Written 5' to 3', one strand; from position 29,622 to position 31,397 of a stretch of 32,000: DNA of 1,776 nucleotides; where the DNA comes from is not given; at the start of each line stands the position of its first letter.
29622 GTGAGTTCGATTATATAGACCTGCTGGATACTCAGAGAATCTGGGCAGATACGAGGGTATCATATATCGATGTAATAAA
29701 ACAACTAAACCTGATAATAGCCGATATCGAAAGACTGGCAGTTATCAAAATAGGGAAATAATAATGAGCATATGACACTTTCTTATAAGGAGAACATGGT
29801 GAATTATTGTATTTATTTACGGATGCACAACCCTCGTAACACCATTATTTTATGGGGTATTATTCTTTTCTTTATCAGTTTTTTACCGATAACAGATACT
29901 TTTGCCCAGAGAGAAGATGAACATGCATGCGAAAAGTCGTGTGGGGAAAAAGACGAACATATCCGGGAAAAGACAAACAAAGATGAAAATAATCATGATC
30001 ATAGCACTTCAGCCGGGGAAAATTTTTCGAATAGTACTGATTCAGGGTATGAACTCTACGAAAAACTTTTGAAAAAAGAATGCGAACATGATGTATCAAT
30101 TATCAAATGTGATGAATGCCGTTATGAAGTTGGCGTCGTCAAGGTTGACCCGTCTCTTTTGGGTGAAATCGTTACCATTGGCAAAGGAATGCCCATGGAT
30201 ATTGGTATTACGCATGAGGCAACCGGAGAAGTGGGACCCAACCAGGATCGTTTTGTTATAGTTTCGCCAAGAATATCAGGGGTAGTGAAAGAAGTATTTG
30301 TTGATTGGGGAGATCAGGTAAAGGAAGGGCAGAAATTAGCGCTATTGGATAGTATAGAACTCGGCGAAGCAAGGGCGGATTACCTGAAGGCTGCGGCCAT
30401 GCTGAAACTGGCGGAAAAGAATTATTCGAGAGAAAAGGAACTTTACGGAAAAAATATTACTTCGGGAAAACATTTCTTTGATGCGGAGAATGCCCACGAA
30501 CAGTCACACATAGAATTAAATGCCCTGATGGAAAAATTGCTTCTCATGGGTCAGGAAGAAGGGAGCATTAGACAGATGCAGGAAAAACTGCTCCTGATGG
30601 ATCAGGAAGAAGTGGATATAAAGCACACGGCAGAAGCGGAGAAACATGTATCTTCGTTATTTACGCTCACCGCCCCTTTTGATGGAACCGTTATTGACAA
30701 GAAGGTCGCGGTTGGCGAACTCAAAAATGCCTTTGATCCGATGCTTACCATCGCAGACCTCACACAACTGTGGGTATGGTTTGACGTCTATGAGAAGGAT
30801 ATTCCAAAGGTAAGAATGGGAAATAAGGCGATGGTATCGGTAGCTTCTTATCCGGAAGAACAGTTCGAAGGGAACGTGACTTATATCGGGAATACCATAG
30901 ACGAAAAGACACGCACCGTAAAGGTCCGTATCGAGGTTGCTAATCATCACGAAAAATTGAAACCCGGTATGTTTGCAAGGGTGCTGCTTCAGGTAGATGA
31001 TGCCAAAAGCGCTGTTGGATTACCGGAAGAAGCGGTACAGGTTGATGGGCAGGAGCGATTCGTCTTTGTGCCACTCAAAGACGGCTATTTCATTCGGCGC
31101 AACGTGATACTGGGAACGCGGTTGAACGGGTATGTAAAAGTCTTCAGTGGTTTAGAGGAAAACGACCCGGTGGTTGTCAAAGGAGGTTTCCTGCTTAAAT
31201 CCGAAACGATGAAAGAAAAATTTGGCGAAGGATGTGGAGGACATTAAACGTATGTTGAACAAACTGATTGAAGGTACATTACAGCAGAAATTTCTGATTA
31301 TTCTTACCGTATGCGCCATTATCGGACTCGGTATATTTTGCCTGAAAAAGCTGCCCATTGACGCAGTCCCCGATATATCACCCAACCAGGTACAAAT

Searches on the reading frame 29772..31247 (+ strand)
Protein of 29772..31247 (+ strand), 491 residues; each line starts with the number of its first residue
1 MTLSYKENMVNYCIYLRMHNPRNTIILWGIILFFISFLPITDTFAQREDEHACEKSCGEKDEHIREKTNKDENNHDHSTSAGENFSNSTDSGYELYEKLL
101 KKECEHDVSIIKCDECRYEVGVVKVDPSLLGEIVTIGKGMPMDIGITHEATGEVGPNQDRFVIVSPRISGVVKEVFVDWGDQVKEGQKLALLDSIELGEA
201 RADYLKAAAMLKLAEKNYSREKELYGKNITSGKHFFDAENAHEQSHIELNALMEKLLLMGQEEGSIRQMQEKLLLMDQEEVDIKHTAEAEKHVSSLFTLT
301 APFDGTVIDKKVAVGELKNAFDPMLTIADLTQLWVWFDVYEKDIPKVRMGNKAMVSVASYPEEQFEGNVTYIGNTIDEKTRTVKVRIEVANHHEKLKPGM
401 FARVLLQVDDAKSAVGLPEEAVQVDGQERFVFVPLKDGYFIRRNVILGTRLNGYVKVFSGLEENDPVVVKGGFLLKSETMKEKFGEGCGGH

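Call 99: search_protein_families(library=pfam, proteins=[window:29772-31247:+], max_evalue=0.00001)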
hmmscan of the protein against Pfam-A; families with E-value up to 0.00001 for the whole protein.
window:29772-31247:+ (491 aa): 3 families
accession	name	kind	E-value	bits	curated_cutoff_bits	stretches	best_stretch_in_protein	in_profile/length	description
PF16576.10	HlyD_D23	-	2.1e-55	187.7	30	1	149-402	7-214/214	Barrel-sandwich domain of CusB or HlyD membrane-fusion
PF13437.12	HlyD_3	-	3.1e-22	79.7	22.2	1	298-399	1-106/106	HlyD family secretion protein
PF13533.13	Biotin_lipoyl_2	-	2.1e-07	31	29.8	1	162-193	1-32/32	Biotin-lipoyl like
